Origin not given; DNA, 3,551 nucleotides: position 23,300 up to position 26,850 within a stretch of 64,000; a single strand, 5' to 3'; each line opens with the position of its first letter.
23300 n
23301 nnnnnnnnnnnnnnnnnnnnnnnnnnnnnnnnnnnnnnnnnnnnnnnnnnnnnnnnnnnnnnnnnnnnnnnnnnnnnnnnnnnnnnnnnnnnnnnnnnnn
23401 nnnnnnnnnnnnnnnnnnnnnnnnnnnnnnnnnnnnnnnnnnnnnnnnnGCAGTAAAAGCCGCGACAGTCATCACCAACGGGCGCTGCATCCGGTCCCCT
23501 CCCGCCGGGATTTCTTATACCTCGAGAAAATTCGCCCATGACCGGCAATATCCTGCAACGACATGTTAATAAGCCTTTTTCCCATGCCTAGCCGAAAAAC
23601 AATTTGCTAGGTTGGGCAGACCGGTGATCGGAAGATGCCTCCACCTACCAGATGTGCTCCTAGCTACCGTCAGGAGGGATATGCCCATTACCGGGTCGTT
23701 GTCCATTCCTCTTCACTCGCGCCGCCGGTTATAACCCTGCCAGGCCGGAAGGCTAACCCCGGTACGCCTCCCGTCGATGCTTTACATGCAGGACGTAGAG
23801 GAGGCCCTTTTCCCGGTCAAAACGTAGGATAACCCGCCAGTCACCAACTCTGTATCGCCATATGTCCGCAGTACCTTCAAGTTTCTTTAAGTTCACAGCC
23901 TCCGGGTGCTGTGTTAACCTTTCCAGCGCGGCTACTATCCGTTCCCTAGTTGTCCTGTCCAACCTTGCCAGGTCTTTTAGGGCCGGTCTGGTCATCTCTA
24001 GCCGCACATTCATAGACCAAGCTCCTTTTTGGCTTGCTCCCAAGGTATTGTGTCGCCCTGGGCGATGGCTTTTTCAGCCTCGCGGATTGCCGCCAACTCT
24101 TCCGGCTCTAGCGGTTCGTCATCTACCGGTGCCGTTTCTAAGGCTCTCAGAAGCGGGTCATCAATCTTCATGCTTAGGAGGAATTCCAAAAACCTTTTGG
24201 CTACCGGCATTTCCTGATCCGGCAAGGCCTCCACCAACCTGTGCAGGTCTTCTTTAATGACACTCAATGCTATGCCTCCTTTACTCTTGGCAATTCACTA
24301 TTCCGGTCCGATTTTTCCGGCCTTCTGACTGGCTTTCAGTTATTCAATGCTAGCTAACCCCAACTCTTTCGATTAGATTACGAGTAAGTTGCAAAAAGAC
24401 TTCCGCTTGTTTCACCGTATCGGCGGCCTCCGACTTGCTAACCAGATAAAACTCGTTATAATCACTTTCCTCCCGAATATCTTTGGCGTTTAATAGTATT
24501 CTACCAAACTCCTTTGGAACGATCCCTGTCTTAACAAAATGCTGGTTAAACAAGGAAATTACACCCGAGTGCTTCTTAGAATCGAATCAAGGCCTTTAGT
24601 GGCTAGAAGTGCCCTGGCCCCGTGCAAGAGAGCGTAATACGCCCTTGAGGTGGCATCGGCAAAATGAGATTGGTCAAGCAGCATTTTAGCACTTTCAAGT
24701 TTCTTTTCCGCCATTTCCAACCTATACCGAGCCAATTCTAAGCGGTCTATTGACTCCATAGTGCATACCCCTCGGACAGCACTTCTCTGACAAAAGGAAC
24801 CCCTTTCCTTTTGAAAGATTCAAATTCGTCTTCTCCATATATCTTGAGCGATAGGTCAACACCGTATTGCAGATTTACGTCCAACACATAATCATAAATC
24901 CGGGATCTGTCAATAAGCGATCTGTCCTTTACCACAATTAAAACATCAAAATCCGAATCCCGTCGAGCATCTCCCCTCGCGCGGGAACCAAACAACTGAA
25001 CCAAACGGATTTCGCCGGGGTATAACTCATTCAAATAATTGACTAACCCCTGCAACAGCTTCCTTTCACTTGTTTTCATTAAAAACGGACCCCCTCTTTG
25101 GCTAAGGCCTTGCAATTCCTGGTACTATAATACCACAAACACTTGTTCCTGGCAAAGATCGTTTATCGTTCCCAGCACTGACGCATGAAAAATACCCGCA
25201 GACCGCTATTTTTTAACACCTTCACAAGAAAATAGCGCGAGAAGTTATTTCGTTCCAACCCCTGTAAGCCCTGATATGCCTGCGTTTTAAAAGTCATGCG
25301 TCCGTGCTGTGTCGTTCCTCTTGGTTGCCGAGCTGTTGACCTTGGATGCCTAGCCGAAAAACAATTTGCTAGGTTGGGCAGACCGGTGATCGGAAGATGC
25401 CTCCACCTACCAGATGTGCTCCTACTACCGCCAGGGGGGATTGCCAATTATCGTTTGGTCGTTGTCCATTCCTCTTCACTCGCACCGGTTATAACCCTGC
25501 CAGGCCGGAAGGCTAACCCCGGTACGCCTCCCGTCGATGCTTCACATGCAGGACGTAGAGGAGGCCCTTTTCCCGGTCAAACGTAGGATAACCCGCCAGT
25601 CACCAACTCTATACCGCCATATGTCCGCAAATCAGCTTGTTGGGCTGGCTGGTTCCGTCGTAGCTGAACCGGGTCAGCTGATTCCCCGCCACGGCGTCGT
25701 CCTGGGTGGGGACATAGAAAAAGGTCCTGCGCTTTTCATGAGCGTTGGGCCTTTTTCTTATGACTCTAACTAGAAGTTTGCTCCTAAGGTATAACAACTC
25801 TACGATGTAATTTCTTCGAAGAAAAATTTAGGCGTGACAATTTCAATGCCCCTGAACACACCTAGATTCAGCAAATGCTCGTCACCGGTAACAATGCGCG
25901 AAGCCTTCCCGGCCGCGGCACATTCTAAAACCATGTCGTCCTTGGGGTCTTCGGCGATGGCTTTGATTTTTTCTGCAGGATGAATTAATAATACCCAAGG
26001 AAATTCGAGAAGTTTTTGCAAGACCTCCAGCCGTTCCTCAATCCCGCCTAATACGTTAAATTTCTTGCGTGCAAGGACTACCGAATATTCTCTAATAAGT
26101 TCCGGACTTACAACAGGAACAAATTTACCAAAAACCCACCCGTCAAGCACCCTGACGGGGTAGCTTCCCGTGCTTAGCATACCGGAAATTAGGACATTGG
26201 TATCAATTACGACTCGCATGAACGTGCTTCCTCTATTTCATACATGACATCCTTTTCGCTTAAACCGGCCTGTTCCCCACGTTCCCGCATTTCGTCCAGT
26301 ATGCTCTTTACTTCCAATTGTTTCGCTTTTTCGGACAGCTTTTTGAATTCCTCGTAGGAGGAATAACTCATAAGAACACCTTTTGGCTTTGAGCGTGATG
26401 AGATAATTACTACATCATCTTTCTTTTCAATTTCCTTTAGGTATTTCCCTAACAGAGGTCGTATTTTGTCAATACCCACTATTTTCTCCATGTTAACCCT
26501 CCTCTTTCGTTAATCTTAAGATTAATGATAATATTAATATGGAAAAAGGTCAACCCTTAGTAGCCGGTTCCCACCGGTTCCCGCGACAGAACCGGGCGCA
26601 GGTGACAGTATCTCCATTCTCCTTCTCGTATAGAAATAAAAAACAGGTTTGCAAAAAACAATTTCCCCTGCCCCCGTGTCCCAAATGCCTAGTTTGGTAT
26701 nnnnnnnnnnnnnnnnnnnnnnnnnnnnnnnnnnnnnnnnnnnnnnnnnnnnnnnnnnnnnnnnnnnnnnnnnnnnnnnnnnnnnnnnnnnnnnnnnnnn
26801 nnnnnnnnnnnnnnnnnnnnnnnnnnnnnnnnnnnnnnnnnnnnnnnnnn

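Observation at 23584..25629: ~287-bp direct repeats flanking the RelE and HEPN/MNT cassette; the second copy is a frameshifted relic of the toxin 3' end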

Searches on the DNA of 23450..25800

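Call 7: search_rna_families(source=window, start=23450, end=25800, threshold=evalue, max_evalue=10, show_alignments=3)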
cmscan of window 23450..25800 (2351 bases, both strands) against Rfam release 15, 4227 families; matches with E-value up to 10: 6.
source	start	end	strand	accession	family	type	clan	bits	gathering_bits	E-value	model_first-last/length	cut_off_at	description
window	25681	25759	+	RF00506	Thr_leader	Cis-reg; leader;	-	20.1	55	1.1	1-118/118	no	Threonine operon leader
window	25704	25770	+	RF04197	mir-9457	Gene; miRNA;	-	16.8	90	9.4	1-68/68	no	mir-9457 microRNA precursor family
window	25718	25763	+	RF00489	ctRNA_p42d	Gene; antisense;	-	16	50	7.4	1-46/46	no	ctRNA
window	23778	23811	+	RF03027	RT-6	Gene; sRNA;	-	15.7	46.7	3.7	1-75/75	no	RT-6 RNA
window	25304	25350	+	RF01890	lincRNA-p21_2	Gene; lncRNA;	-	15.7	70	9.6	1-52/52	no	LincRNA-p21 conserved region 2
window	24072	24124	-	RF01138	sR23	Gene; snRNA; snoRNA; CD-box;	-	13.8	45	2.5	1-54/54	no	Small nucleolar RNA sR23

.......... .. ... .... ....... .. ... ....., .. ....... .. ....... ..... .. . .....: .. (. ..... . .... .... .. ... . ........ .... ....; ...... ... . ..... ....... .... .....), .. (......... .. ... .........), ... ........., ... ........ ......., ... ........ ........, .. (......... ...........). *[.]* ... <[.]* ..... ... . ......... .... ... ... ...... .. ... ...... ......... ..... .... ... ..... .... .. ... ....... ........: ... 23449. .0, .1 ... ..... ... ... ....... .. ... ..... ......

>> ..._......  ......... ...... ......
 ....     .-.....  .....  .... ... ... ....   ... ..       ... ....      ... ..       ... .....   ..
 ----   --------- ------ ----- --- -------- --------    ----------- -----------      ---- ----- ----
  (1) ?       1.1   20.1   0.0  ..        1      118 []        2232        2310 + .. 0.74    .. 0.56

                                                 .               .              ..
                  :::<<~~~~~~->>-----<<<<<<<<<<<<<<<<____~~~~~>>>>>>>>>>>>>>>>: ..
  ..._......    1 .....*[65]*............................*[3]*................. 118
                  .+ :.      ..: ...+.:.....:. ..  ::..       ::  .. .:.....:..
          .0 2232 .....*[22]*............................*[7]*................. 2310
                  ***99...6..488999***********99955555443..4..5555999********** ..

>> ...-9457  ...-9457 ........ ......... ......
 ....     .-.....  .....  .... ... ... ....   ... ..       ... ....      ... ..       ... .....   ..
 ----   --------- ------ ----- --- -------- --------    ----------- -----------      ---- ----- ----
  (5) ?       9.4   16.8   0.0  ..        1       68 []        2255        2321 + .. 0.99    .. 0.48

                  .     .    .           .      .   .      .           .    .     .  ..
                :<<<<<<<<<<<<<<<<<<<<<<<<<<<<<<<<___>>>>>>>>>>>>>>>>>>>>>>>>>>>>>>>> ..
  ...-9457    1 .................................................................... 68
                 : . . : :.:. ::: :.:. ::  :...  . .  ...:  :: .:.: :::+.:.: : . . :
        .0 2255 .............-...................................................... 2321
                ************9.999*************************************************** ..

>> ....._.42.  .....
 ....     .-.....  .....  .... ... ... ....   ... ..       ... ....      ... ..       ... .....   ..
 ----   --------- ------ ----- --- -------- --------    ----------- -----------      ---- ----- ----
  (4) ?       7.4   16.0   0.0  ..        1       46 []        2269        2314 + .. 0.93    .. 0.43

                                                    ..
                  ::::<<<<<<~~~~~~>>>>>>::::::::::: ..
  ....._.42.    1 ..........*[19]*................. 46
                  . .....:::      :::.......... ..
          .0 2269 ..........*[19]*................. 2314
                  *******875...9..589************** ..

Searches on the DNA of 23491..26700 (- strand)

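Call 42: search_dna_similar(query=window:23491-26700:-, collection=plasmids, mode=near, max_rows=10)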
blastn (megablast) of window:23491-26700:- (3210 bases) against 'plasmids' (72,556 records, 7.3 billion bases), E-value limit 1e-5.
No match.

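Call 43: search_dna_similar(query=window:23491-26700:-, collection=phages, mode=near, max_rows=10)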
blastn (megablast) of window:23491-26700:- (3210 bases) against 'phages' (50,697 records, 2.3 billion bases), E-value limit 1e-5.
No match.

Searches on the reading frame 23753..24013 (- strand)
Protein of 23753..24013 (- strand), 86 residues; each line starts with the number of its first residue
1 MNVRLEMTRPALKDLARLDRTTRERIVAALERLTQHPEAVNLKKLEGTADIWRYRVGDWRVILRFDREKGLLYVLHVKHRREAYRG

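Call 12: find_encoding_contigs(protein=window:23753-24013:-, flank=10000, max_places=10)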
Protein window:23753-24013:- (86 aa): 2 contigs read that carry it; 1 place shown.
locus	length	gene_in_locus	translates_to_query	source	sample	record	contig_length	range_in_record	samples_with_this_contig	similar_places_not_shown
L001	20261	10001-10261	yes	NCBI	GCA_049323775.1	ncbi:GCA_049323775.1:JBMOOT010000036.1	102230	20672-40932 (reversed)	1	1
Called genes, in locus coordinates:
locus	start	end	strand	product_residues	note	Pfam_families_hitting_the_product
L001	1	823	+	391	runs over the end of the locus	PF00108:Thiolase_N, PF00109:ketoacyl-synt (weak), PF02803:Thiolase_C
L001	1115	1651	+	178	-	PF01464:SLT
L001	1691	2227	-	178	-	PF01613:Flavin_Reduct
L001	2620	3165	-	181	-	PF00857:Isochorismatase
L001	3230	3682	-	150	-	PF01850:PIN (weak)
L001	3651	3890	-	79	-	-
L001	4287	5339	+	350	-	PF01891:CbiM, PF13190:PDGLE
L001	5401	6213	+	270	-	PF02361:CbiQ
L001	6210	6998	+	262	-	PF00005:ABC_tran, PF02463:SMC_N, PF13304:AAA_21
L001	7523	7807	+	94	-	PF02604:PhdYeFM_antitox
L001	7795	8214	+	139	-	PF13470:PIN_3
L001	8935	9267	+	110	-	PF01909:NTP_transf_2, PF18765:Polbeta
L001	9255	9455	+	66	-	PF05168:HEPN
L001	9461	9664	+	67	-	-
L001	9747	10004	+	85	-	-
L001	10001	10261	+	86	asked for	PF05016:ParE_toxin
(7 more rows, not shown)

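Call 13: find_homologous_proteins(query=window:23753-24013:-, max_evalue=1e-10)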
Query window:23753-24013:- (86 aa): 13 proteins with E <= 1e-10 among 42 candidates.
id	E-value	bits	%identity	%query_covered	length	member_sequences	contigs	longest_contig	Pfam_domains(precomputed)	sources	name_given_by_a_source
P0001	2.7e-49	182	100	100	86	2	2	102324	PF05016.22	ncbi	ncbi:MAG: type II toxin-antitoxin system RelE family toxin [Bacillota bacterium]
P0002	5.5e-31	124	70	97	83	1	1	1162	PF05016.22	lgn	-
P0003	2.3e-30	122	69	97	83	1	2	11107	PF05016.22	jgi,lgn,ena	-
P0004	4.7e-26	108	60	97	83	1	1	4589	PF05016.22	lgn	-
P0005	3.1e-24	102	63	97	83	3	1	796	PF05016.22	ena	-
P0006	1.5e-23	100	58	97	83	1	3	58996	PF05016.22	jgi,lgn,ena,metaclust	metaclust:\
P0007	3.9e-19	86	54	92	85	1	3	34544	PF05016.22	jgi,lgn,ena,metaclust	metaclust:\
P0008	5.3e-17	79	51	97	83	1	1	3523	PF05016.22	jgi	jgi:mRNA interferase RelE/StbE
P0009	4.9e-14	70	47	99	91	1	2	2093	PF05016.22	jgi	jgi:mRNA interferase RelE/StbE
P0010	1.0e-13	69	52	94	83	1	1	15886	PF05016.22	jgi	jgi:mRNA interferase RelE/StbE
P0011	1.1e-12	65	49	91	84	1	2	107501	PF05016.22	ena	-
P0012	1.2e-11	62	49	99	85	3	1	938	PF05016.22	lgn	-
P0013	1.5e-11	62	42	99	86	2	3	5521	PF05016.22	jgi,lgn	jgi:mRNA interferase RelE/StbE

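Call 14: search_protein_families(library=pfam, proteins=[window:23753-24013:-], max_evalue=0.1)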
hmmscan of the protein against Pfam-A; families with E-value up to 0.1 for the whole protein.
window:23753-24013:- (86 aa): 3 families
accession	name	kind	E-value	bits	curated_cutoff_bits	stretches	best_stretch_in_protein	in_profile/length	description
PF05016.21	ParE_toxin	-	1.9e-14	54.4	23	1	6-84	2-89/89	ParE toxin of type II toxin-antitoxin system, parDE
PF05973.20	Gp49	-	0.0042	17.6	23.9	1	13-77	1-69/90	Phage derived protein Gp49-like (DUF891)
PF24720.1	DUF7673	-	0.048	14.1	27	1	11-60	37-85/85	Family of unknown function (DUF7673)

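Call 15: find_encoding_contigs(protein=P0003, flank=6000, max_places=4)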
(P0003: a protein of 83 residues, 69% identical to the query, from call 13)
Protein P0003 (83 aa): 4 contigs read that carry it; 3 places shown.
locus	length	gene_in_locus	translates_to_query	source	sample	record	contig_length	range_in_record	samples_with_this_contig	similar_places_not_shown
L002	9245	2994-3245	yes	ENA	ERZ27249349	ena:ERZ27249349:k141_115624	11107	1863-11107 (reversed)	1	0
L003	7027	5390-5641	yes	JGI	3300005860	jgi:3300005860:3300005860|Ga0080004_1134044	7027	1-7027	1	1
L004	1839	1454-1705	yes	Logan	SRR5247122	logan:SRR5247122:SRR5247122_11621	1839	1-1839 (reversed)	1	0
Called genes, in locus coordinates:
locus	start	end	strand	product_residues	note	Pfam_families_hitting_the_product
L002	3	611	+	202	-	?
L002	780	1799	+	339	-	PF02504:FA_synthesis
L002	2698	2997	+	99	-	PF12728:HTH_17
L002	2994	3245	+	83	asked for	PF05016:ParE_toxin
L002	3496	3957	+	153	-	-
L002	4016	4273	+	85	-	PF04014:MazE_antitoxin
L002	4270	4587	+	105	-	PF15781:ParE-like_toxin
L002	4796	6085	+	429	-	PF02796:HTH_7 (faint), PF13384:HTH_23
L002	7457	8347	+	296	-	PF12835:Integrase_1, PF00589:Phage_integrase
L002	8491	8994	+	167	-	-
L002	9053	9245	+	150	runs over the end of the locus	-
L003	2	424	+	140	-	?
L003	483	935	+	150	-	-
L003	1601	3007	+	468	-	PF13353:Fer4_12 (faint), PF04055:Radical_SAM, PF13186:SPASM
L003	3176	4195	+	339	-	PF02504:FA_synthesis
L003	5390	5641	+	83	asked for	PF05016:ParE_toxin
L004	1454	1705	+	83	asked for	PF05016:ParE_toxin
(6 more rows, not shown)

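Call 16: find_encoding_contigs(protein=P0006, flank=6000, max_places=4)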
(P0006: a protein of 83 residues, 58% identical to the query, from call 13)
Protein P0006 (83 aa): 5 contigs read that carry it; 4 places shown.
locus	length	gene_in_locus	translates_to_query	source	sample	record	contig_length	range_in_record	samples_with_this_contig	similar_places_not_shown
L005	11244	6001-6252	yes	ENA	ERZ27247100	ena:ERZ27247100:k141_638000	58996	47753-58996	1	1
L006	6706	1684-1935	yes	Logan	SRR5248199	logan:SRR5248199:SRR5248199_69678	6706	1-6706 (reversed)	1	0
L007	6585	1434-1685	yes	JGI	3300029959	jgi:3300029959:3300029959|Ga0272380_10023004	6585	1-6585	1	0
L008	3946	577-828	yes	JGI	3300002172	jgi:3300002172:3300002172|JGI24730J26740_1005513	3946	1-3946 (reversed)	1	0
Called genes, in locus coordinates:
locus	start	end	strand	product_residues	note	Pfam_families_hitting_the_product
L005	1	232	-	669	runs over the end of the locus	PF02629:CoA_binding, PF13380:CoA_binding_2, PF13607:Succ_CoA_lig, PF19045:Ligase_CoA_2 (weak), PF13549:ATP-grasp_5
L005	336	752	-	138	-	PF22636:FlK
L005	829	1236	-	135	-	PF01502:PRA-CH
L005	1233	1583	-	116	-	-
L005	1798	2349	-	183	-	-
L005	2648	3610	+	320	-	PF00890:FAD_binding_2 (faint), PF01134:GIDA (faint), PF01946:Thi4 (faint), PF03486:HI0933_like (faint), PF07992:Pyr_redox_2, PF12831:FAD_oxidored (weak), PF13738:Pyr_redox_3, PF00070:Pyr_redox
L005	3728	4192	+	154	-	-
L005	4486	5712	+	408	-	PF00589:Phage_integrase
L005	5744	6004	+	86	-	-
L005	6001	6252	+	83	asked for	PF05016:ParE_toxin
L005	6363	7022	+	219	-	-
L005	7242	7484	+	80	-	-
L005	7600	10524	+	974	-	PF13148:DUF3987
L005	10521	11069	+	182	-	PF18563:TubC_N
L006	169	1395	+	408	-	PF00589:Phage_integrase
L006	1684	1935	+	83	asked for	PF05016:ParE_toxin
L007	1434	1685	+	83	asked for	PF05016:ParE_toxin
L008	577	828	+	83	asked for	PF05016:ParE_toxin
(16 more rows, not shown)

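Call 17: find_encoding_contigs(protein=P0004, flank=6000, max_places=4)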
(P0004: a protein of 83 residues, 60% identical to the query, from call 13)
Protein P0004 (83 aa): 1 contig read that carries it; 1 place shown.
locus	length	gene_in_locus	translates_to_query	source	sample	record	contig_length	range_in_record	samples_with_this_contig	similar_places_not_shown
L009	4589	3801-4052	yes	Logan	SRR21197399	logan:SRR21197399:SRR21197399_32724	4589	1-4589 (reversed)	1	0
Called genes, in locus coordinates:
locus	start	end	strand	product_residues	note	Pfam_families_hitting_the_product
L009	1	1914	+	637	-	?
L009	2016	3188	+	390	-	PF02321:OEP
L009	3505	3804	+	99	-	PF12728:HTH_17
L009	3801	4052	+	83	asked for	PF05016:ParE_toxin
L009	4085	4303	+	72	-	PF10049:DUF2283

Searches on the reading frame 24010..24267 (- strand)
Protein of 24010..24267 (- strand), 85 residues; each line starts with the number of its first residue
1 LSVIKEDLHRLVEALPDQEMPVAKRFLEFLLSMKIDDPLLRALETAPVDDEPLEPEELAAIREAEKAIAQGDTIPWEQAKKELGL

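Call 14: search_protein_families(library=pfam, proteins=[window:24010-24267:-], max_evalue=0.1)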
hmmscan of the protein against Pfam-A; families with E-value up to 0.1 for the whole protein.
window:24010-24267:- (85 aa): 0 families

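Call 39: find_encoding_contigs(protein=window:24010-24267:-, flank=8000, max_places=10)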
Protein window:24010-24267:- (85 aa): 4 contigs read that carry it; 2 places shown.
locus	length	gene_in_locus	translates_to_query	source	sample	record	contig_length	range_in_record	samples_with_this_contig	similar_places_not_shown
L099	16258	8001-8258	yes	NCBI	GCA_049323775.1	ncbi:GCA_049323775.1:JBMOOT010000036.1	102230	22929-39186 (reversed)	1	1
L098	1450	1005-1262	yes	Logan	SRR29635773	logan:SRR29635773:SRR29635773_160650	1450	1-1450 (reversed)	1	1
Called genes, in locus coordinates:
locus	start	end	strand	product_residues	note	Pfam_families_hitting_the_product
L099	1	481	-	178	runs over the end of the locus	PF01613:Flavin_Reduct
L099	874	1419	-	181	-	PF00857:Isochorismatase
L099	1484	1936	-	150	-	PF01850:PIN (weak)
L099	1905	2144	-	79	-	-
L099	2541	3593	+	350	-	PF01891:CbiM, PF13190:PDGLE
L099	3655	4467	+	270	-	PF02361:CbiQ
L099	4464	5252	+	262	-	PF00005:ABC_tran, PF02463:SMC_N, PF13304:AAA_21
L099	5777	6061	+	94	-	PF02604:PhdYeFM_antitox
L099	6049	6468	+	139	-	PF13470:PIN_3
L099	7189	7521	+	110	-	PF01909:NTP_transf_2, PF18765:Polbeta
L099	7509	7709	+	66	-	PF05168:HEPN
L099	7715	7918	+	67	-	-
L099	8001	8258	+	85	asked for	-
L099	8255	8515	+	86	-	PF05016:ParE_toxin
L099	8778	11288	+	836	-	PF13567:DUF4131, PF03772:Competence, PF00753:Lactamase_B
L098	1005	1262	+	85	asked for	-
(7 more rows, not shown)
